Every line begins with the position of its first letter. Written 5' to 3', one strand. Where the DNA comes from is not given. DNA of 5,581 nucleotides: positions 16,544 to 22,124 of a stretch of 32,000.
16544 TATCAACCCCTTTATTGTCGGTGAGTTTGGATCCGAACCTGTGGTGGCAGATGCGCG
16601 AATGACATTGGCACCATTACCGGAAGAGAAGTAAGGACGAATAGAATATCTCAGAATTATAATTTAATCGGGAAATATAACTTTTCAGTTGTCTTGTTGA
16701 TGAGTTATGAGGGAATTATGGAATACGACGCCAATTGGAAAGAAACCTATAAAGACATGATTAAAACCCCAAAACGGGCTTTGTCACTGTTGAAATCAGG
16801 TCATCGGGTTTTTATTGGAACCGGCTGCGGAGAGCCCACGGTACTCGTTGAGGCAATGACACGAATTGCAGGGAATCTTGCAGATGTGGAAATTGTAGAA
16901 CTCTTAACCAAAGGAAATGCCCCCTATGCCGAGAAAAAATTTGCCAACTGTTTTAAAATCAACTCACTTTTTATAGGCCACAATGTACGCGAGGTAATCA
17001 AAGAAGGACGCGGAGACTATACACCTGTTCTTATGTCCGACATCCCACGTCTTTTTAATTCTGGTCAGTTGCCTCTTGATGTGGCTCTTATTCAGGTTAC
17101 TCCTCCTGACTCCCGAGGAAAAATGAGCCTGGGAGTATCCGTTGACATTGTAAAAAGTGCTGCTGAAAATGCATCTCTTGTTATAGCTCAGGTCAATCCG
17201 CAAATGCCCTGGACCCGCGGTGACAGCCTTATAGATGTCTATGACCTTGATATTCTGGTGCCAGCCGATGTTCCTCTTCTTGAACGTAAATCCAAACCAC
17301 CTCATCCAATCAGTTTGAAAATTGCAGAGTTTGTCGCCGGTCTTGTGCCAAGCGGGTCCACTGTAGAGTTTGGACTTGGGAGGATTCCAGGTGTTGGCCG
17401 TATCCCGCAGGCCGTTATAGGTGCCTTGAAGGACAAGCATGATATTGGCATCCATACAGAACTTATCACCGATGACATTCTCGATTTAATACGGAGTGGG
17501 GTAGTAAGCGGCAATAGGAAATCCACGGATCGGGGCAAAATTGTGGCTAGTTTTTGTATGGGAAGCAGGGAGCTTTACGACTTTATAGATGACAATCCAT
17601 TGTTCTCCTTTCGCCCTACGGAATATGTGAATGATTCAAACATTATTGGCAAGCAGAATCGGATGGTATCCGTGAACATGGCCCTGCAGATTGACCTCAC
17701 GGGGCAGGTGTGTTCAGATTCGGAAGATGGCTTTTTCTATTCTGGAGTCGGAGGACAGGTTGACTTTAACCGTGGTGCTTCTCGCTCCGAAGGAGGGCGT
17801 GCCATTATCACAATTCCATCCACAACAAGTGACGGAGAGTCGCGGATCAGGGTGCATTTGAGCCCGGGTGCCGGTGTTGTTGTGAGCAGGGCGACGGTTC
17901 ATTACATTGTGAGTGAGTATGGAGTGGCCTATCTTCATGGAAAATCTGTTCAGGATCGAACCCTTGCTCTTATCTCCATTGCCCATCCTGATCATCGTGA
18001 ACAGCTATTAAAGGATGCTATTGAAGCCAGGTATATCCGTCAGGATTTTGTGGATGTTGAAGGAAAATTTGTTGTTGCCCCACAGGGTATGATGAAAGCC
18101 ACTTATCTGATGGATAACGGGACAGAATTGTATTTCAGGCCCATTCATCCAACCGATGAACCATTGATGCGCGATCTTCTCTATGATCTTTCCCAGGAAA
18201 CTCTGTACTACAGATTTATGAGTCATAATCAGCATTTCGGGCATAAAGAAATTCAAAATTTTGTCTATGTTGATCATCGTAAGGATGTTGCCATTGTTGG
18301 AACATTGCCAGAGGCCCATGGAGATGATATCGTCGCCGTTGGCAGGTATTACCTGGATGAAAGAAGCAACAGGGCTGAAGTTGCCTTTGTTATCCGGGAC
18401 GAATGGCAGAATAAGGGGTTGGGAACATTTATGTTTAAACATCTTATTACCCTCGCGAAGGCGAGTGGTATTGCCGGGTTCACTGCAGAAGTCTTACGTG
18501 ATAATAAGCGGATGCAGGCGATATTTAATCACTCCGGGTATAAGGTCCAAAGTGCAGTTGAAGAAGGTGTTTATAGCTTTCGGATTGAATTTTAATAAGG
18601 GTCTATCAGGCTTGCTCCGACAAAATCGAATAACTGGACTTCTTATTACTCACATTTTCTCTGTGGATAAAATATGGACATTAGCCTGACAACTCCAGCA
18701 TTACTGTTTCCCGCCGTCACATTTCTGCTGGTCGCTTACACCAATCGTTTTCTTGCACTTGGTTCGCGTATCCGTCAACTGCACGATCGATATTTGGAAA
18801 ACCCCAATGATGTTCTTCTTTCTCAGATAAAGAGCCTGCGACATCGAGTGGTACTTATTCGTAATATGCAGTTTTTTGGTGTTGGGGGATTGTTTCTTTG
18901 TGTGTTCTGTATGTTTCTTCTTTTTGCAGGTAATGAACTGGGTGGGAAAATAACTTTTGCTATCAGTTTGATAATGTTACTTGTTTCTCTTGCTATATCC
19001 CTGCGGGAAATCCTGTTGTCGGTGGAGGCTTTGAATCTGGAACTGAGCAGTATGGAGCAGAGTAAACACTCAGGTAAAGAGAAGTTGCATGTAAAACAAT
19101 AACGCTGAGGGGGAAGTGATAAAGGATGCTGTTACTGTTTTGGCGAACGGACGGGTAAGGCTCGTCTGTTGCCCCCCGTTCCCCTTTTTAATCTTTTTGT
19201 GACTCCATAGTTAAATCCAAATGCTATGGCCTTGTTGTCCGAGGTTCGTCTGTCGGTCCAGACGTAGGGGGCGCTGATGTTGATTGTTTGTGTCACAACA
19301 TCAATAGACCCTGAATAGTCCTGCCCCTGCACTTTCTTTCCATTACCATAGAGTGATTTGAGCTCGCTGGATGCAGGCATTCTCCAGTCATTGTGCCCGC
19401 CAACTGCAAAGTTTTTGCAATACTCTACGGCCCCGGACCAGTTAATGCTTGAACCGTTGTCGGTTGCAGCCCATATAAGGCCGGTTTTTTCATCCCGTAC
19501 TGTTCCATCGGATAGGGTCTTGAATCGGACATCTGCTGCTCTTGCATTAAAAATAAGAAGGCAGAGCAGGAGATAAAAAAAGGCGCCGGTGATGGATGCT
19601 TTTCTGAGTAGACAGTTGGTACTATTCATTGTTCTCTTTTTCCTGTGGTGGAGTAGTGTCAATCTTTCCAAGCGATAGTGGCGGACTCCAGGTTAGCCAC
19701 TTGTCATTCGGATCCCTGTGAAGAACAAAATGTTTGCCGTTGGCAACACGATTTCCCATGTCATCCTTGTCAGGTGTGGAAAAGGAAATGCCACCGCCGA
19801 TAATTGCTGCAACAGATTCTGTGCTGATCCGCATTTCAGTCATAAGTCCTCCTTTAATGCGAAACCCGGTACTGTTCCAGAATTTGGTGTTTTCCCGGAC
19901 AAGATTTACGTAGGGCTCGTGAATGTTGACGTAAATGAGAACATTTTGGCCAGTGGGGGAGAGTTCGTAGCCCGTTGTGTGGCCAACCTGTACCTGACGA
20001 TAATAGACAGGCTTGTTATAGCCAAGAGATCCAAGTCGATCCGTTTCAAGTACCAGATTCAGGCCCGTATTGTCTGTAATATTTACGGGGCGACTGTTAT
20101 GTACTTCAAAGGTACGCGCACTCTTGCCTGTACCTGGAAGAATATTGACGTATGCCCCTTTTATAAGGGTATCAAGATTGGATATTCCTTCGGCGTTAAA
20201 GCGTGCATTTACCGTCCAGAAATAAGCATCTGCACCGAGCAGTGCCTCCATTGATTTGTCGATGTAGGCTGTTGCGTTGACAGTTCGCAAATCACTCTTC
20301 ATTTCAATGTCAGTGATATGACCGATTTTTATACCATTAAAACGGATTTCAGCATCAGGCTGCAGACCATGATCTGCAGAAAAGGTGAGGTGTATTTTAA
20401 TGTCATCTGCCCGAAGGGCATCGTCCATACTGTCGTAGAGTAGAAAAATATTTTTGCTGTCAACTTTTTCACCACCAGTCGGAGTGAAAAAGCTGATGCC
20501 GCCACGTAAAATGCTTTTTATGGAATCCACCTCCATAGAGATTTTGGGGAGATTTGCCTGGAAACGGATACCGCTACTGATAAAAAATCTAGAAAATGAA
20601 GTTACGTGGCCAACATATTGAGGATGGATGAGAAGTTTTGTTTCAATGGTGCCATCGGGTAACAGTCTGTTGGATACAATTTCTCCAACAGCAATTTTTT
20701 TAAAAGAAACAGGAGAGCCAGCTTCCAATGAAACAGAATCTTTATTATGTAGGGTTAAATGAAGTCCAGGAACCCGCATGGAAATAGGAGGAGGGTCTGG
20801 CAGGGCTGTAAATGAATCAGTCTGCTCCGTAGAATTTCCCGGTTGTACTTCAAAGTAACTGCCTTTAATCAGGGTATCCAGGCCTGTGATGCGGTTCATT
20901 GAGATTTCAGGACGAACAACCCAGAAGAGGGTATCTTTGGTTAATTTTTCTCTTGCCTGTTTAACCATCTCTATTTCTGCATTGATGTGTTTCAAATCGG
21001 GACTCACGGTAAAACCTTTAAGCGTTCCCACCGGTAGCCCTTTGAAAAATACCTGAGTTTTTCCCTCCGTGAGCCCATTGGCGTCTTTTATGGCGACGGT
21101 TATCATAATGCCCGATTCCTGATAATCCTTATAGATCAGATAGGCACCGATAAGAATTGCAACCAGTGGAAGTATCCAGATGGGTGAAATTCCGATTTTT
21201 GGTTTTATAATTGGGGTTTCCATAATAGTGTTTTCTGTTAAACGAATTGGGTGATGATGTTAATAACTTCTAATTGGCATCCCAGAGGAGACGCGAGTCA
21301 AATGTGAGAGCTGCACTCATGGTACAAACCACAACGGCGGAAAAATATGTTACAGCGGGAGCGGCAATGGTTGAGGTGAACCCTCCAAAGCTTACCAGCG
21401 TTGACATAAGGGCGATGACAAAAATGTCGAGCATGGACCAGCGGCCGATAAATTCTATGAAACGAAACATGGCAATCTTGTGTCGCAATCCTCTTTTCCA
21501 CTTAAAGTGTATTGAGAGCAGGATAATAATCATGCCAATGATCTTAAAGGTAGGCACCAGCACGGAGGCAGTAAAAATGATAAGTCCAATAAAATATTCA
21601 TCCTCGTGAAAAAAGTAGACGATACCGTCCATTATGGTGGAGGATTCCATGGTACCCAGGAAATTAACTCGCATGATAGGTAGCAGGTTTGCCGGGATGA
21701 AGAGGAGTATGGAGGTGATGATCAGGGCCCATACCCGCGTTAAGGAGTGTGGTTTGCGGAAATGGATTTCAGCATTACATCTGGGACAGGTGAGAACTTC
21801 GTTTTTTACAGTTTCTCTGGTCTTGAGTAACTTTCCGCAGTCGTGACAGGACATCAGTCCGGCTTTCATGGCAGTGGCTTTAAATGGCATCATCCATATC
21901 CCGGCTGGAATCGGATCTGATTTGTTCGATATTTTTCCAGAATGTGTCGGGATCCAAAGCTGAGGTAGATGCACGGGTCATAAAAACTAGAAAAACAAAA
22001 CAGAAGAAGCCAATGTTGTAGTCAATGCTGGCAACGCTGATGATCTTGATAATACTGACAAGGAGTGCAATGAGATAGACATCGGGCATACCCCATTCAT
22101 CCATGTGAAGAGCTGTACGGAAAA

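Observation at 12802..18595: Acu-like acetylation/deacetylation module wired to acetyl-CoA enzymes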

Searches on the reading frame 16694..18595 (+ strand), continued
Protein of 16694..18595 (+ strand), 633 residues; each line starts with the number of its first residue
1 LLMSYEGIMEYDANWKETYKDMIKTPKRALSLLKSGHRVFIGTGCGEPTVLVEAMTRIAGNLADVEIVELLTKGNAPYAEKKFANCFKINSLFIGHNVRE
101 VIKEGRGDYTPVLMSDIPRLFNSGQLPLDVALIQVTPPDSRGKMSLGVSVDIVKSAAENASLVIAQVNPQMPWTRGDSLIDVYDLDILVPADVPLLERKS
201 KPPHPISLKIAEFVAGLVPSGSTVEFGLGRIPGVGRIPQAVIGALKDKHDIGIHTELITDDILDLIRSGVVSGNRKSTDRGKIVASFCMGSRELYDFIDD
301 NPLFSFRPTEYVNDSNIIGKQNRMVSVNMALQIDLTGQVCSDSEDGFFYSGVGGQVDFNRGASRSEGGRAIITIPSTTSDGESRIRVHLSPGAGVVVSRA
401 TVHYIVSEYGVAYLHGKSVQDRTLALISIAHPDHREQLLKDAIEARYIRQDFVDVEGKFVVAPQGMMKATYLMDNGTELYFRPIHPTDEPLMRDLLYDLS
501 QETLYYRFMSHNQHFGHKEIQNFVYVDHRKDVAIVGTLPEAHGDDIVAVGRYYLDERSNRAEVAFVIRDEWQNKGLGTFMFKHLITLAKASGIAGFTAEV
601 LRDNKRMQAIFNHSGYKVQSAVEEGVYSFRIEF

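Call 48: find_encoding_contigs(protein=P0386, flank=8000, max_places=2)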
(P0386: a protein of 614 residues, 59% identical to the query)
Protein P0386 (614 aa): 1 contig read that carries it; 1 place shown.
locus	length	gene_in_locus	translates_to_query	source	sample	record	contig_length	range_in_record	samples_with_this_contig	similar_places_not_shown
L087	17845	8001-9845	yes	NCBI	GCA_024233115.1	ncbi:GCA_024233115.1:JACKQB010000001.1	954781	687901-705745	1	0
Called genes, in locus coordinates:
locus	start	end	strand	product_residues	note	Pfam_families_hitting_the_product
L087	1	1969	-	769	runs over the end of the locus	PF14498:Glyco_hyd_65N_2, PF22124:Glyco_hydro_95_cat, PF21307:Glyco_hydro_95_C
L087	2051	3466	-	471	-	PF02321:OEP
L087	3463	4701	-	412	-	PF25989:YknX_C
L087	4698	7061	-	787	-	PF02687:FtsX, PF12704:MacB_PCD (weak), PF02687:FtsX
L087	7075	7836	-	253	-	PF00005:ABC_tran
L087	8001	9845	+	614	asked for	PF02550:AcetylCoA_hydro, PF13336:AcetylCoA_hyd_C, PF13302:Acetyltransf_3 (weak), PF00583:Acetyltransf_1 (weak)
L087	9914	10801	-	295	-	-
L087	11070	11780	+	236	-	PF20772:TACO1_YebC_N, PF01709:Transcrip_reg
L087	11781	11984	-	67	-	PF13783:DUF4177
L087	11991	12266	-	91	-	PF00708:Acylphosphatase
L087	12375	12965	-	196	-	PF01914:MarC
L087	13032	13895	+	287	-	PF01040:UbiA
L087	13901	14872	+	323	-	PF22015:OSBS_N, PF13378:MR_MLE_C (weak)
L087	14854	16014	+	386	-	PF00501:AMP-binding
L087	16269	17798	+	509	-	PF13638:PIN_4, PF02562:PhoH, PF13604:AAA_30 (faint)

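Call 50: find_related_loci(query=A2, collection=metagenome_contigs, flank=7000)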
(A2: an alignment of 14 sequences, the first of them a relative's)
Query A2 (630 aa) in metagenome_contigs; peptide patterns used: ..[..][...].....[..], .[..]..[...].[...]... (x = any residue, [..] = any of these).
600 stretches matched a pattern (row limit reached: there are more); 592 encode a relative of the query (tblastn E <= 1e-3); the best 80 are kept; 80 distinct loci.
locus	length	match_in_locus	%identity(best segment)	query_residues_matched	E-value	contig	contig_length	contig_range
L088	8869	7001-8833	55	12-624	0e+0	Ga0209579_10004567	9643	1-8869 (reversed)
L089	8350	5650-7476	54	17-624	0e+0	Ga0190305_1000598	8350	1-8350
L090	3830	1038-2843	56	13-614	0e+0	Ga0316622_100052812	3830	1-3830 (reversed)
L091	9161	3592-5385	56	16-614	0e+0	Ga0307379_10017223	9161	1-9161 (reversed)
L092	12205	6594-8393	55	18-616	0e+0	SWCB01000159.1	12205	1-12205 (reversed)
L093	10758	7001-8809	54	16-615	0e+0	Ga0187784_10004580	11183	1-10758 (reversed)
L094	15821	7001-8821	52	16-619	0e+0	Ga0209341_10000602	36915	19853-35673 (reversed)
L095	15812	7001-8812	53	16-619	0e+0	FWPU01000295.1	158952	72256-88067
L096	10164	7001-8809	52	16-618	0e+0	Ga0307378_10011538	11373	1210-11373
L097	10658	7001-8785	53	15-612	0e+0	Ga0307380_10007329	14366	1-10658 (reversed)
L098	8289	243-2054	53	16-619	0e+0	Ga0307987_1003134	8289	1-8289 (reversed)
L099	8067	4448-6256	51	16-618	0e+0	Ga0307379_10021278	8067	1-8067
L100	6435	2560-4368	51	16-618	0e+0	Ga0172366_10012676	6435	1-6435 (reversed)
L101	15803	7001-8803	51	16-616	0e+0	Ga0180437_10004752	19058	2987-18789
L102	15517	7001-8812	52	16-619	0e+0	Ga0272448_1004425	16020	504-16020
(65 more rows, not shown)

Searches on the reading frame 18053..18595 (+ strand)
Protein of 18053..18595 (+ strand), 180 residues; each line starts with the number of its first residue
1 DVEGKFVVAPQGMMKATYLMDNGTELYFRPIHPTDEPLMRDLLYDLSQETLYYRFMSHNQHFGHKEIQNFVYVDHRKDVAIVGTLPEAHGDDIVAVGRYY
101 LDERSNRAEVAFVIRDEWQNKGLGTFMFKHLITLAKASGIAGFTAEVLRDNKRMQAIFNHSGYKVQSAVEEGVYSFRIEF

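Call 66: search_solved_structures(query=window:18053-18595:+, max_evalue=10, show_alignments=2)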
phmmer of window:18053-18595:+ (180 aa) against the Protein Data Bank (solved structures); distinct sequences matched with E-value up to 10: 25.
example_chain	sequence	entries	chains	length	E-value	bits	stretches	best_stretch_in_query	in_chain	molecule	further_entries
9isq_A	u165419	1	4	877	2.1e-19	73.9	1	15-176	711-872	Protein acetyltransferase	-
9it0_A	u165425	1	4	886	2.1e-19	73.8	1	15-176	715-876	Protein acetyltransferase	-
4nxy_A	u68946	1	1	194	5.2e-16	62.8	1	18-176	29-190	Acyl-CoA synthetase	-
4u5y_A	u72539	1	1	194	1.3e-15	61.5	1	18-176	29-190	Acyl-CoA synthetase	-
4ava_A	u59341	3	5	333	5.2e-14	56.3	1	20-164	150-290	LYSINE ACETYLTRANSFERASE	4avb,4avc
4oll_A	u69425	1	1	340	3.6e-12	50.3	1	22-162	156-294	Acetyltransferase Pat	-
4orf_A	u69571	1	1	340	3.6e-12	50.3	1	22-162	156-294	Acetyltransferase Pat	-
4onu_A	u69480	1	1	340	2.4e-11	47.6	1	22-162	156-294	Acetyltransferase Pat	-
3f8k_A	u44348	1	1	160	0.005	20.5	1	85-174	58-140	Protein acetyltransferase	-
1wk4_A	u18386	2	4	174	0.032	17.9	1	111-163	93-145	ttk003001606 | probable acetyltransferase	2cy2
2i79_A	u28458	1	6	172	0.062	17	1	108-175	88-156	Acetyltransferase, GNAT family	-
5isv_A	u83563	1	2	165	0.083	16.6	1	113-164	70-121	Ribosomal-protein-alanine acetyltransferase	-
7wx5_A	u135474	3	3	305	0.11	16.1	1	96-170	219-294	N-acetyltransferase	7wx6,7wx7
1nsl_A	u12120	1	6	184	0.19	15.4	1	28-174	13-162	Probable acetyltransferase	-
8fv0_C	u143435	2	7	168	0.2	15.3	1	105-175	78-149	Diamine N-acetyltransferase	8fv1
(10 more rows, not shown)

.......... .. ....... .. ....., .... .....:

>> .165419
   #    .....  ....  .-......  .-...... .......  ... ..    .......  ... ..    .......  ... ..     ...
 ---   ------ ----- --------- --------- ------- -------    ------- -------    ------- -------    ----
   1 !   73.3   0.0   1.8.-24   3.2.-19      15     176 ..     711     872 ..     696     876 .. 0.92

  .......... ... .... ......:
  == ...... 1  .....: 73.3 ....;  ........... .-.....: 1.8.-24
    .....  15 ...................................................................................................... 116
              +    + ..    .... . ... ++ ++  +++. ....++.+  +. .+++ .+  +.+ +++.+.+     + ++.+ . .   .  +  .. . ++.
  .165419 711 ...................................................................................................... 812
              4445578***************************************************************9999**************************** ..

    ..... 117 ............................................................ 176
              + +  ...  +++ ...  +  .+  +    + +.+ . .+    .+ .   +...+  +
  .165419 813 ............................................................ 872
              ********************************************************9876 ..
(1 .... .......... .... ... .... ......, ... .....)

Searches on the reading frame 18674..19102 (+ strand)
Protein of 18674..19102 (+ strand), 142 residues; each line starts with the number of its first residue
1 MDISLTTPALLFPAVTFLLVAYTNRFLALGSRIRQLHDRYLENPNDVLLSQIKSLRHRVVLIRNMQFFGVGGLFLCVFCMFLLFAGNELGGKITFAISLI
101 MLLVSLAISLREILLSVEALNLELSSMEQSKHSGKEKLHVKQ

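Call 3: search_protein_families(library=pfam, proteins=[window:18674-19102:+])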
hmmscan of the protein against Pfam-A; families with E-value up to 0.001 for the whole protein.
window:18674-19102:+ (142 aa): 1 family
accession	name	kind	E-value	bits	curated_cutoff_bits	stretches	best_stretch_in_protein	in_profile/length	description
PF11026.13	DUF2721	-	1.8e-36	125.3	28.3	1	5-121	1-128/129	Protein of unknown function (DUF2721)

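Call 4: search_protein_families(library=ncbifam, proteins=[window:18674-19102:+])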
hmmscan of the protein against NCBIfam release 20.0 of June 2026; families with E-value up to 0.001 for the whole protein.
window:18674-19102:+ (142 aa): 0 families

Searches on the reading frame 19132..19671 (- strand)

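Call 3: search_protein_families(library=pfam, proteins=[window:19132-19671:-])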
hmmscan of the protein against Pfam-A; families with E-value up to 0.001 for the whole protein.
window:19132-19671:- (179 aa): 1 family
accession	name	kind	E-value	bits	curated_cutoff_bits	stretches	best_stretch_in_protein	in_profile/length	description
PF07603.17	Lcl_C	-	4.3e-17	62.9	34.9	1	56-170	1-112/117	Lcl C-terminal domain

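Call 4: search_protein_families(library=ncbifam, proteins=[window:19132-19671:-])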
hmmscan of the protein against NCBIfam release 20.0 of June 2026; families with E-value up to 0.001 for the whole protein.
window:19132-19671:- (179 aa): 1 family
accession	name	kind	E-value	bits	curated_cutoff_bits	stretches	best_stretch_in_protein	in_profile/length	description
NF047850.1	Lsa25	exception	1.8e-05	24.7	260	0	79-113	116-150/207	surface adhesin Lsa25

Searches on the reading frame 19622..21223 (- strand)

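Call 3: search_protein_families(library=pfam, proteins=[window:19622-21223:-])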
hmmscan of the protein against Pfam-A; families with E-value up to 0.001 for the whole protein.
window:19622-21223:- (533 aa): 2 families
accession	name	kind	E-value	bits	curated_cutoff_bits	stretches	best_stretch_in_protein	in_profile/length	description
PF02470.25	MlaD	-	6.6e-41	138.9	25.1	4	276-364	4-81/81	MlaD protein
PF08669.17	GCV_T_C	-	0.00039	20.7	25.9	0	283-327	8-55/80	Glycine cleavage T-protein C-terminal barrel domain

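Call 4: search_protein_families(library=ncbifam, proteins=[window:19622-21223:-])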
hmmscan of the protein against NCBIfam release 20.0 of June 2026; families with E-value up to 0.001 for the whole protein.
window:19622-21223:- (533 aa): 3 families
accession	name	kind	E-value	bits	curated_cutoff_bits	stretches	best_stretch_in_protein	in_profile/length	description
NF008070.2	PRK10807.1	equivalog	3.5e-116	389.1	525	2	11-303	8-309/542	intermembrane transport protein PqiB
TIGR04430.1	OM_asym_MlaD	equivalog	3e-09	36.9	135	1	272-325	36-89/146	outer membrane lipid asymmetry maintenance protein MlaD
TIGR00996.1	Mtu_fam_mce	paralog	6.4e-06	25.6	140.5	0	276-324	34-80/291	MCE family protein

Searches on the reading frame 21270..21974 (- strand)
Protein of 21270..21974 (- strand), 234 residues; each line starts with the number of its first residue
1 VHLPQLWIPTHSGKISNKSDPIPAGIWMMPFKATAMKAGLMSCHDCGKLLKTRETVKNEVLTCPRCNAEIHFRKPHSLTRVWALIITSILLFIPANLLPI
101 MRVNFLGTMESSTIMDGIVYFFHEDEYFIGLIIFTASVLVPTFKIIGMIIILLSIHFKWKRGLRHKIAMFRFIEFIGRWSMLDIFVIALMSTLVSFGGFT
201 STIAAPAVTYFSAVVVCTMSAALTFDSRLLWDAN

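Call 43: search_protein_families(library=pfam, proteins=[window:21270-21974:-])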
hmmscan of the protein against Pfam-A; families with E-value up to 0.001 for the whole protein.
window:21270-21974:- (234 aa): 1 family
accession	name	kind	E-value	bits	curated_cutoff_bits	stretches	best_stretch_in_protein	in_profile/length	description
PF04403.18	PqiA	-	8.6e-47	159.3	23.8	1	78-233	1-154/156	Paraquat-inducible protein A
